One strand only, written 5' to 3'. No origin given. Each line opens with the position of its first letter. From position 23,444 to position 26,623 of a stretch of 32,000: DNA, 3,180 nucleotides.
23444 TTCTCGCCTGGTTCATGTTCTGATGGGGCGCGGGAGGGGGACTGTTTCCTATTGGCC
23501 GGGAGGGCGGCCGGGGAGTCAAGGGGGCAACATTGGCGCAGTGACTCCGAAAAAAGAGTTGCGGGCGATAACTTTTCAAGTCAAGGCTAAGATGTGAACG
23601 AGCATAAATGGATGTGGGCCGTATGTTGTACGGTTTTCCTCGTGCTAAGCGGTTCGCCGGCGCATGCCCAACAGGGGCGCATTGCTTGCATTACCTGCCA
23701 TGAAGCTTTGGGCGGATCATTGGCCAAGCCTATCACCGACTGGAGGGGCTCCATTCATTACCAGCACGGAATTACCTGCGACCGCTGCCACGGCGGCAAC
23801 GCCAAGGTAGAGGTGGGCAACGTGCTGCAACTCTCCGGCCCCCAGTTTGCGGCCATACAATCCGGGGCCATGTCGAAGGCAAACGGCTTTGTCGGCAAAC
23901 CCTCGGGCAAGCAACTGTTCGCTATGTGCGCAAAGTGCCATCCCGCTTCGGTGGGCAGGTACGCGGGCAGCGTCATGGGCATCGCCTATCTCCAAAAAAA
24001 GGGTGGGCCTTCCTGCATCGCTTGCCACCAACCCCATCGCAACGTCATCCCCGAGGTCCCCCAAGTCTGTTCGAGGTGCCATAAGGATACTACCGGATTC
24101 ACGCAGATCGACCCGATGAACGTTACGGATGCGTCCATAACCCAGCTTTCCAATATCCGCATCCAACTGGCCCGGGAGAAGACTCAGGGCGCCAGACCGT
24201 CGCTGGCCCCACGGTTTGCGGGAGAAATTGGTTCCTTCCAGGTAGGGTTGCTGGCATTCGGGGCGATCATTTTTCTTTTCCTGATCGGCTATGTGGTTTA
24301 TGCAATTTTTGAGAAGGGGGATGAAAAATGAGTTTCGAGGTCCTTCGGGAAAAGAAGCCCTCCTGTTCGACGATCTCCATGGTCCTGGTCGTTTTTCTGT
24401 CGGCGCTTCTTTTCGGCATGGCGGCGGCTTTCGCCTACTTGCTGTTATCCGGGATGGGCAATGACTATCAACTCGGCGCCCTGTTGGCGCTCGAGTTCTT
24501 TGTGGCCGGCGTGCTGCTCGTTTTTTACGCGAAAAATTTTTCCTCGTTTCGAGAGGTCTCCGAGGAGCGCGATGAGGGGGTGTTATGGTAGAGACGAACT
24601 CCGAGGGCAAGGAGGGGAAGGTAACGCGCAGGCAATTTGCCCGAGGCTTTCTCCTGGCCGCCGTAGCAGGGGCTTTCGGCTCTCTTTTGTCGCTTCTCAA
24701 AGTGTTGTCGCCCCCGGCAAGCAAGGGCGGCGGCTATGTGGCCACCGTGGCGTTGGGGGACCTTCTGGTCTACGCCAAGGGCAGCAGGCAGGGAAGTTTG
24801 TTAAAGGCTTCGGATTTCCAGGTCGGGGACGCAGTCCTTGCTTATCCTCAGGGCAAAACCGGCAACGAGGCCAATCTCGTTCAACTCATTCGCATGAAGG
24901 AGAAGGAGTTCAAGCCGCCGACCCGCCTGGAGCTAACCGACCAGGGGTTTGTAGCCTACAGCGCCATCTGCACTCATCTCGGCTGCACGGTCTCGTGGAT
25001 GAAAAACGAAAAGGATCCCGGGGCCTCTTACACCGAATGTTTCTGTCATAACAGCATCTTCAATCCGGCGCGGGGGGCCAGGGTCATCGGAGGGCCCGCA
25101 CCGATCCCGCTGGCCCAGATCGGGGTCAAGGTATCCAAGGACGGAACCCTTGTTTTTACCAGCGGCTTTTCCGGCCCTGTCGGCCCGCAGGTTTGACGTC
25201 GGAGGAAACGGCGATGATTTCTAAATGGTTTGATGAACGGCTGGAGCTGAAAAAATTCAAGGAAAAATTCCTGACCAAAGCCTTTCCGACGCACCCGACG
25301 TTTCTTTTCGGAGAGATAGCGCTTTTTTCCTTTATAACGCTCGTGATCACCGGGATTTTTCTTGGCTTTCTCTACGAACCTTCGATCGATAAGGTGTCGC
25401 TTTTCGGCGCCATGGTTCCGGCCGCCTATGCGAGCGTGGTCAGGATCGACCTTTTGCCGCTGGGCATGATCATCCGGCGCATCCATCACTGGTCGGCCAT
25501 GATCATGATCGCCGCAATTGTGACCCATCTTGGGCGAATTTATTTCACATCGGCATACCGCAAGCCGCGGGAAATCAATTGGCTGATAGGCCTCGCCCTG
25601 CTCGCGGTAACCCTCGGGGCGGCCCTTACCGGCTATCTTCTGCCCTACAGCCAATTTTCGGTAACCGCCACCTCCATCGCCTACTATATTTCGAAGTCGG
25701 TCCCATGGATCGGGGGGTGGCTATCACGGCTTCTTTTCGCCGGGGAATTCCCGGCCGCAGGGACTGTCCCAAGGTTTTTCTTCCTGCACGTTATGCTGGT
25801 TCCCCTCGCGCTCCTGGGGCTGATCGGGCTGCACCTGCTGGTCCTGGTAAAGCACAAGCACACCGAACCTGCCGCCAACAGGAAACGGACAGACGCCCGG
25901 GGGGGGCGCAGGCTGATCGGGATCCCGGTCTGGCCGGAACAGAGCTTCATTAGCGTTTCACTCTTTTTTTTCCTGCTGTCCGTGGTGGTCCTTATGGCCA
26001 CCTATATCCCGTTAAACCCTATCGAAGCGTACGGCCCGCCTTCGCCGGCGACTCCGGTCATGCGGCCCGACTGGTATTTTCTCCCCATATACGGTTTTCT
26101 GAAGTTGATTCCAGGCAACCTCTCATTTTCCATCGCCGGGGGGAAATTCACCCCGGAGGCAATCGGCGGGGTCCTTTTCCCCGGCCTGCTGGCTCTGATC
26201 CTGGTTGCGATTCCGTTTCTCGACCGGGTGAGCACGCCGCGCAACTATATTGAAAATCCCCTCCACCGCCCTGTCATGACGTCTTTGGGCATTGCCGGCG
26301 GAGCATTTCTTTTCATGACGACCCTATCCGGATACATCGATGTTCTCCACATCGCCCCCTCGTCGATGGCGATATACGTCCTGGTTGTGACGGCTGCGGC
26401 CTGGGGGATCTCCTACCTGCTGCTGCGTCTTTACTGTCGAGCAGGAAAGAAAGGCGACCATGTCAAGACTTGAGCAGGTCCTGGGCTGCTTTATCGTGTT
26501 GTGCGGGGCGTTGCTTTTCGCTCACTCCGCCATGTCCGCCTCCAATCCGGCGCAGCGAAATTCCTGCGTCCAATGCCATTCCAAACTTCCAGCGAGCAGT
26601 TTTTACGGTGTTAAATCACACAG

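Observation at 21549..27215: One tight cluster joins a cytochrome-porin fusion to a Rieske/cytochrome b complex with two pentahaem cytochromes: a candidate outer-membrane-to-quinone electron conduit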

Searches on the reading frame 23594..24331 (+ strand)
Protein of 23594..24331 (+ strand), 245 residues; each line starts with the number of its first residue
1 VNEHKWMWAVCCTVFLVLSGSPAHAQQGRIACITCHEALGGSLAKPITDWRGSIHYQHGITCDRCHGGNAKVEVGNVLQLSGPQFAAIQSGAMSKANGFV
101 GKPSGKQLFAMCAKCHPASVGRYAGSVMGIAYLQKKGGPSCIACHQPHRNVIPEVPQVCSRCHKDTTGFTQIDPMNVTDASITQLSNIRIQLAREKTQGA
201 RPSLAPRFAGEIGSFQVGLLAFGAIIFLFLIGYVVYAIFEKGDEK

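Call 3: search_protein_families(library=pfam, proteins=[window:23594-24331:+], max_evalue=0.1)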
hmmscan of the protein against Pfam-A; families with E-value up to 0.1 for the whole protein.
window:23594-24331:+ (245 aa): 5 families
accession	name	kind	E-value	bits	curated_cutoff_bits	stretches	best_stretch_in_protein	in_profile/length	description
PF14522.11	Cytochrome_C7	-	1.6e-09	37.9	24.8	1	109-164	13-67/67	Cytochrome c7 and related cytochrome c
PF09699.15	Paired_CXXCH_1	-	6e-05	23.1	20.6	1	140-166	8-39/41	Doubled CXXCH motif (Paired_CXXCH_1)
PF22113.1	Mtrc-MtrF_II-IV_dom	-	0.00016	21.7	30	1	59-149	81-167/176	Outer membrane cytochrome MtrC/MtrF-like, domains II/IV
PF14537.11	Cytochrom_c3_2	-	0.00027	21.8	25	1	55-164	2-79/79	Cytochrome c3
PF02085.21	Cytochrom_CIII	-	0.0004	21.1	22.9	1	105-163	42-101/101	Class III cytochrome C family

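Call 4: search_protein_families(library=ncbifam, proteins=[window:23594-24331:+], max_evalue=0.1)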
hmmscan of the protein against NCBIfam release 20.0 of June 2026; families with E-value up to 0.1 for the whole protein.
window:23594-24331:+ (245 aa): 12 families
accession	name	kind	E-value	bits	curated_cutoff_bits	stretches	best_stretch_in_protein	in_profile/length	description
TIGR03508.1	decahem_SO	subfamily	9.8e-07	28.5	192.2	2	21-69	62-104/258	DmsE family decaheme c-type cytochrome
NF041028.1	decahem_GSU2203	exception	1.9e-06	27.3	325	2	104-167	96-159/317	GSU2203 family decaheme c-type cytochrome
TIGR03153.1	cytochr_NrfH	equivalog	9.5e-05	22.5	134.2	1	12-146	12-134/138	cytochrome c nitrite reductase small subunit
TIGR04257.1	nanowire_3heme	domain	0.00011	22.3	40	1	110-164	24-75/75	c(7)-type cytochrome triheme domain-containing protein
NF011334.0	PRK14750.1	equivalog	0.0013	18.5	53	1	223-240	8-25/29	K(+)-transporting ATPase subunit F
TIGR00100.1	hypA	equivalog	0.0062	16.6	88.1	0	127-182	56-113/116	hydrogenase maturation nickel metallochaperone HypA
NF052343.1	hydrazine_HDH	equivalog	0.0062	14.9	900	1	28-163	115-249/564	hydrazine dehydrogenase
TIGR01905.1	paired_CXXCH_1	subfamily_domain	0.011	15.7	25.2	0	140-166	8-39/41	doubled CXXCH domain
NF047727.1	4hemeCytCCctA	equivalog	0.015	15.5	180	1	105-166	53-107/109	tetraheme c-type cytochrome CctA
NF041895.1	choice_anch_V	domain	0.022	14.8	42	0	86-121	3-35/150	choice-of-anchor V domain-containing protein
TIGR01904.2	GSu_C4xC__C2xCH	domain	0.032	14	27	1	28-71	22-61/73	CxxxxCH/CxxCH domain c-type cytochrome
NF038038.1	cytoc_DsrJ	equivalog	0.076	13.3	100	0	140-165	92-110/121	sulfate reduction electron transfer complex DsrMKJOP subunit DsrJ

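Call 54: search_solved_structures(query=window:23594-24331:+, max_evalue=0.01)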
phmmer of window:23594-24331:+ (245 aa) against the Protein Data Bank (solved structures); distinct sequences matched with E-value up to 0.01: 0.

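Call 65: search_solved_structures(query=A2, max_evalue=1)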
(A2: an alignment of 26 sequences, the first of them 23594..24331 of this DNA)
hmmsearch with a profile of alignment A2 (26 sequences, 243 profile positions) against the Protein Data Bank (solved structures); distinct sequences matched with E-value up to 1: 9.
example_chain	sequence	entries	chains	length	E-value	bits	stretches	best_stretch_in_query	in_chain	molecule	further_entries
5ze8_A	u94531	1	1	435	0.016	17.7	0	21-67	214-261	cytochrome c552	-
4lmh_A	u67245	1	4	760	0.058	15.9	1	51-120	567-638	Extracellular iron oxide respiratory system surface decaheme cytochrome c component OmcA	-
8k9e_A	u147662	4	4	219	0.18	14.3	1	50-72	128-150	Cytochrome c7-like domain-containing protein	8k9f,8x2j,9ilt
28pb_A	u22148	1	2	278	0.2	14.1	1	103-152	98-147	Cytochrome c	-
7c52_C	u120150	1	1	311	0.48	12.9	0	48-70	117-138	Photosynthetic reaction center cytochrome c subunit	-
9lts_C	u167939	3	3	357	0.5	12.8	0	49-70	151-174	Photosynthetic reaction center cytochrome c subunit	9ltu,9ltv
8yy9_C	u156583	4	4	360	0.52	12.7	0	49-70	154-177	Photosynthetic reaction center cytochrome c subunit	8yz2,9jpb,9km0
5b5m_C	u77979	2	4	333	0.61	12.5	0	48-70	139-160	Photosynthetic reaction center cytochrome c subunit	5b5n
1eys_C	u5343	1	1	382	0.7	12.3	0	48-70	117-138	PHOTOSYNTHETIC REACTION CENTER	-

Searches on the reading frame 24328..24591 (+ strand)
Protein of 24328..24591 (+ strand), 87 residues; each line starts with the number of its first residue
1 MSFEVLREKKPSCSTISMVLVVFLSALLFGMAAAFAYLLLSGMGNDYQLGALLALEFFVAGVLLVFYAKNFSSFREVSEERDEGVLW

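Call 3: search_protein_families(library=pfam, proteins=[window:24328-24591:+], max_evalue=0.1)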
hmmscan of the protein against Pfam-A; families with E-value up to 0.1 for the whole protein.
window:24328-24591:+ (87 aa): 1 family
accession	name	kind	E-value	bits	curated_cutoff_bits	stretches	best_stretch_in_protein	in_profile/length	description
PF24002.1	DUF7318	-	0.00061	20.3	27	1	10-72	16-82/128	Family of unknown function (DUF7318)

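Call 4: search_protein_families(library=ncbifam, proteins=[window:24328-24591:+], max_evalue=0.1)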
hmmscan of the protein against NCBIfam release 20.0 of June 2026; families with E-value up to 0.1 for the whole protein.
window:24328-24591:+ (87 aa): 3 families
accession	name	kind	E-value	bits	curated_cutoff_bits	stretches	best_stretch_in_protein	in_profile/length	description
NF003014.0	PRK03854.1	equivalog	0.0043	16.3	338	1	14-78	181-245/386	glucans biosynthesis protein MdoC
NF050121.1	bc1_QcrA_actin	exception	0.013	15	275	1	17-83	23-97/319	cytochrome bc1 complex Rieske iron-sulfur subunit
NF045846.1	MSC0882_dom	subfamily_domain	0.039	13.1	60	1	6-79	4-77/244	MSC_0882 family membrane protein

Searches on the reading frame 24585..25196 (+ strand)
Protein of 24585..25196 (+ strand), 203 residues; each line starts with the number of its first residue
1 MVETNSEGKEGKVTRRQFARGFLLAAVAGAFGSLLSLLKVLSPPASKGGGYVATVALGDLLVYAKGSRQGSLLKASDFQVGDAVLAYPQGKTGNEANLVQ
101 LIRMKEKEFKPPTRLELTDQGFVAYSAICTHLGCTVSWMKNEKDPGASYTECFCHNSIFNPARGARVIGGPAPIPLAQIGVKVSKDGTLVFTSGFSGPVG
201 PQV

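Call 3: search_protein_families(library=pfam, proteins=[window:24585-25196:+], max_evalue=0.1)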
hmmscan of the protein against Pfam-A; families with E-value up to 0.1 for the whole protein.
window:24585-25196:+ (203 aa): 1 family
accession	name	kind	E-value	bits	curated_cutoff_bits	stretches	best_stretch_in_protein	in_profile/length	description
PF00355.32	Rieske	-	2e-06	28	20.3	1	119-177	33-85/88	Rieske [2Fe-2S] domain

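Call 4: search_protein_families(library=ncbifam, proteins=[window:24585-25196:+], max_evalue=0.1)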
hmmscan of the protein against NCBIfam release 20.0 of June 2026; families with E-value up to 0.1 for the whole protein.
window:24585-25196:+ (203 aa): 7 families
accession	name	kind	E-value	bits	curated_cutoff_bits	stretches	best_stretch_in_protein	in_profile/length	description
NF050121.1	bc1_QcrA_actin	exception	1.6e-26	93.6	275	1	9-202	117-316/319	cytochrome bc1 complex Rieske iron-sulfur subunit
NF045928.1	Cytb6fFeSPetC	equivalog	4.6e-16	58.7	250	1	7-192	6-164/179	cytochrome b6-f complex iron-sulfur subunit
NF010001.0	PRK13474.1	subfamily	3.3e-14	52.6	154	1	9-189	8-160/178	cytochrome b6-f complex iron-sulfur subunit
TIGR01416.1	Rieske_proteo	equivalog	1.4e-10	41.4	97.4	1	115-186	102-170/176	ubiquinol-cytochrome c reductase iron-sulfur subunit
TIGR02694.1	arsenite_ox_S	equivalog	3.7e-10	39.8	95.65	1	119-189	48-113/129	arsenate reductase (azurin) small subunit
TIGR03171.1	soxL2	equivalog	6.1e-10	38.6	582.1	2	14-139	62-195/321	Rieske iron-sulfur protein SoxL2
NF041174.1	SDX_Thmprot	equivalog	0.0049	17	170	1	120-167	34-77/109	sulredoxin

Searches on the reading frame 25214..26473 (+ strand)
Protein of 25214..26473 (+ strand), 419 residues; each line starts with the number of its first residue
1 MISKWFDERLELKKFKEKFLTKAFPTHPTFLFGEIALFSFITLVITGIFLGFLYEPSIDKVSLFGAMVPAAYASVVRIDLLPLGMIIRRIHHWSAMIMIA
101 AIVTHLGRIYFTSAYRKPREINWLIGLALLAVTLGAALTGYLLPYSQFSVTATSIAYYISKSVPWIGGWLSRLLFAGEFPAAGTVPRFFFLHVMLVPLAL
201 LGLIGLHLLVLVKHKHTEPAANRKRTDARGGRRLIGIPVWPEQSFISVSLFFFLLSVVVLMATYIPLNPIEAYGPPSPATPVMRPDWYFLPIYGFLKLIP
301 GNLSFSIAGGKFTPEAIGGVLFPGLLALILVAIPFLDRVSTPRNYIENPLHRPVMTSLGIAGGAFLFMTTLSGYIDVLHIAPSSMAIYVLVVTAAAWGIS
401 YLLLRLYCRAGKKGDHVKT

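Call 3: search_protein_families(library=pfam, proteins=[window:25214-26473:+], max_evalue=0.1)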
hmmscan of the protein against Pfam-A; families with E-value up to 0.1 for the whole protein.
window:25214-26473:+ (419 aa): 5 families
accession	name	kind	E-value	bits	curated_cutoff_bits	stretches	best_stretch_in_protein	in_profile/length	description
PF13631.11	Cytochrom_B_N_2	-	8.4e-50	169.5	27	1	97-275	2-169/169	Cytochrome b(N-terminal)/b6/petB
PF00033.24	Cytochrome_B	-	3.9e-27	95.7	27.2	1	29-213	13-187/189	Cytochrome b/b6/petB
PF00032.22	Cytochrom_B_C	-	4.7e-07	30.4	20.7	1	282-358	10-71/102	Cytochrome b(C-terminal)/b6/petD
PF01292.26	Ni_hydr_CYTB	-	0.00016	22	30.1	1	8-114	73-167/179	Prokaryotic cytochrome b561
PF14358.11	DUF4405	-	0.014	16.3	26.7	1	36-107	6-63/66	Domain of unknown function (DUF4405)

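Call 4: search_protein_families(library=ncbifam, proteins=[window:25214-26473:+], max_evalue=0.1)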
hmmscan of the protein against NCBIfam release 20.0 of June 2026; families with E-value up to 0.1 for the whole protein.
window:25214-26473:+ (419 aa): 5 families
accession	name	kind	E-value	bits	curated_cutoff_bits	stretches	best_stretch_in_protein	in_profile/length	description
NF050120.1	bc1_QcrB_actin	exception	7.8e-90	302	500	1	5-381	1-386/458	cytochrome bc1 complex cytochrome b subunit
NF040969.1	cytb_ExtP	equivalog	1.3e-45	155.8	290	1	23-215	18-201/205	selenite/tellurite reduction operon b-type cytochrome ExtP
NF002990.0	PRK03735.1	subfamily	1.3e-42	146.1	325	1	2-214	5-217/223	cytochrome b6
NF041076.1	cyt_b_SoxC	equivalog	3e-24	85.8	740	1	2-402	1-388/542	proton pump complex cytochrome B SoxC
TIGR01156.1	cytb6_f_IV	equivalog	1.1e-06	28.6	127.05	1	213-365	6-139/160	cytochrome b6-f complex subunit IV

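Call 32: find_related_loci(query=window:25214-26473:+, collection=metagenome_contigs, flank=10000)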
Query window:25214-26473:+ (419 aa) in metagenome_contigs; peptide patterns used: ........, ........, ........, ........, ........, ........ (x = any residue, [..] = any of these).
245 stretches matched a pattern; 74 encode a relative of the query (tblastn E <= 1e-3); 74 distinct loci.
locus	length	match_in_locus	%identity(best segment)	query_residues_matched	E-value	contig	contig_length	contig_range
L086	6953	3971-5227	84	1-419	0e+0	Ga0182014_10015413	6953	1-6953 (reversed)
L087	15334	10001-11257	83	1-419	0e+0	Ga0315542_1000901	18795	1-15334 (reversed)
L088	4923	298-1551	78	1-418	0e+0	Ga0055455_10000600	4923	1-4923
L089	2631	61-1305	78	5-419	0e+0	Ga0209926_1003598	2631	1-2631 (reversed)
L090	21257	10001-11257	74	1-419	0e+0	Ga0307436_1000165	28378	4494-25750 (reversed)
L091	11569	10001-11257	74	1-419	0e+0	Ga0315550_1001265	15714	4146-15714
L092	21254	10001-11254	74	1-418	0e+0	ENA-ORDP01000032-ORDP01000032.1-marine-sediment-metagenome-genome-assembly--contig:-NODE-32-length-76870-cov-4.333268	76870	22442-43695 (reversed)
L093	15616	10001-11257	80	1-419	0e+0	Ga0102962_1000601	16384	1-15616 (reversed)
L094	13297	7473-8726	73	1-418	0e+0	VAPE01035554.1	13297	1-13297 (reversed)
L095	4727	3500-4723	75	2-409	0e+0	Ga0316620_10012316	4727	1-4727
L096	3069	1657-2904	72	1-418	0e+0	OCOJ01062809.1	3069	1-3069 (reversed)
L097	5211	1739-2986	74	2-419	0e+0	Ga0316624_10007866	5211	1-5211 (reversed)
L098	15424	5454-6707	73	1-418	0e+0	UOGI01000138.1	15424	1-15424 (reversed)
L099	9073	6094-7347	72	1-418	0e+0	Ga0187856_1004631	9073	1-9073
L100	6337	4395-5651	79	1-419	0e+0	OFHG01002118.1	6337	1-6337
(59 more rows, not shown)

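Call 53: search_solved_structures(query=window:25214-26473:+, max_evalue=1e-10)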
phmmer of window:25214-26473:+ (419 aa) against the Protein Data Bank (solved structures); distinct sequences matched with E-value up to 1e-10: 51.
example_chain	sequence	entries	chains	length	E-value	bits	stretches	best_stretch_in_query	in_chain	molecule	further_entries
9wcx_i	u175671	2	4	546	6.2e-58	200.2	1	6-378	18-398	Cytochrome bc1 complex cytochrome b subunit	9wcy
7q21_B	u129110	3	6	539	2e-57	198.5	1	8-386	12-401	Cytochrome bc1 complex cytochrome b subunit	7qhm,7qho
7e1v_N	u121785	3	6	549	1.5e-55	192.3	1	17-379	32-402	Cytochrome bc1 complex cytochrome b subunit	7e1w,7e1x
8hcr_B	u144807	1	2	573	1.7e-55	192.1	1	17-379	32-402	Cytochrome bc1 complex cytochrome b subunit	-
7rh5_E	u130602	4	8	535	3.6e-55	191.1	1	17-378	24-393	Cytochrome bc1 complex cytochrome b subunit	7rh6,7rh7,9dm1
6adq_B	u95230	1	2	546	3.8e-55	191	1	17-378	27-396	Ubiquinol-cytochrome c reductase cytochrome b subunit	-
6hwh_b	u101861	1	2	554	4e-55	190.9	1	17-378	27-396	Ubiquinol-cytochrome C reductase QcrB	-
8ovc_N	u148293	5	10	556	4e-55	190.9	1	17-378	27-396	Cytochrome bc1 complex cytochrome b subunit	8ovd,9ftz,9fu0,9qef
9gy6_B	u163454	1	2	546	9.1e-55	189.7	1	17-378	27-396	Cytochrome bc1 complex cytochrome b subunit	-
1q90_B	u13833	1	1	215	4.4e-31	111.7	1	3-214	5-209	Cytochrome b6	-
7r0w_I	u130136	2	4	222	7.9e-31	110.9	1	3-214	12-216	Cytochrome b6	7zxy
6rqf_I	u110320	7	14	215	8.4e-30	107.5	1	3-214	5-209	Cytochrome b6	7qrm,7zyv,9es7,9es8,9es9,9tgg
1vf5_A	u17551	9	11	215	8.7e-30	107.4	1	4-214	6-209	CYTOCHROME B6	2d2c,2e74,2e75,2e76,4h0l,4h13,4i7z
2zt9_A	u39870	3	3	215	1.8e-29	106.4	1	4-214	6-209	Cytochrome b6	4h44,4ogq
8smr_I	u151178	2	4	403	1.5e-27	100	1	4-310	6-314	Cytochrome b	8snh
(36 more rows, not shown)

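Call 74: find_homologous_proteins(query=window:25214-26473:+, max_evalue=1e-30)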
Query window:25214-26473:+ (419 aa): 722 proteins with E <= 1e-30 among 8000 candidates; the best 120 are listed.
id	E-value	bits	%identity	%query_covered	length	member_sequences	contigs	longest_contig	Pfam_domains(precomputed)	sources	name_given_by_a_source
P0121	2.7e-272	921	100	100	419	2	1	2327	PF00033.25,PF00032.23,PF13631.12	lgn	-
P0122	6.2e-239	811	87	100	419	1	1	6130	PF00033.25,PF00032.23,PF13631.12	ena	-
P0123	2.0e-236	803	87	100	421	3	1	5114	PF00033.25,PF00032.23,PF13631.12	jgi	jgi:cytochrome b-561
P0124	3.3e-234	796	85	100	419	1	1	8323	PF00033.25,PF00032.23,PF13631.12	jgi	jgi:cytochrome b-561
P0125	3.8e-233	792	84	100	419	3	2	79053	PF00033.25,PF00032.23,PF13631.12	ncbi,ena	-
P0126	6.5e-233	792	84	100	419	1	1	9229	PF00033.25,PF00032.23,PF13631.12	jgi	jgi:cytochrome b-561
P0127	2.8e-232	789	84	100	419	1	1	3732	PF00033.25,PF00032.23,PF13631.12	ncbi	-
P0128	3.0e-232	789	84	100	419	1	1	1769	PF00033.25,PF00032.23,PF13631.12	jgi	-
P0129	3.0e-232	789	84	100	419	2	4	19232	PF00033.25,PF00032.23,PF13631.12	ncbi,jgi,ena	jgi:cytochrome b-561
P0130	3.6e-232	789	83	100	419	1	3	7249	PF00033.25,PF00032.23,PF13631.12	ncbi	-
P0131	4.2e-231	786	83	100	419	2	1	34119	PF00033.25,PF00032.23,PF13631.12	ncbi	ncbi:MAG: cytochrome b [Syntrophobacteraceae bacterium]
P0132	5.0e-231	785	83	100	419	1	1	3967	PF00033.25,PF00032.23,PF13631.12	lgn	-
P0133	3.2e-230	783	83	100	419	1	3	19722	PF00033.25,PF00032.23,PF13631.12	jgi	jgi:cytochrome b-561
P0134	1.1e-229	781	81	100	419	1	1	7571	PF00033.25,PF00032.23,PF13631.12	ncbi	-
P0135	2.7e-229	780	82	100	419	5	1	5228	PF00033.25,PF00032.23,PF13631.12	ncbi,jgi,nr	ncbi:MAG: cytochrome b N-terminal domain-containing protein [Deltaproteobacteria bacterium]|jgi:cyto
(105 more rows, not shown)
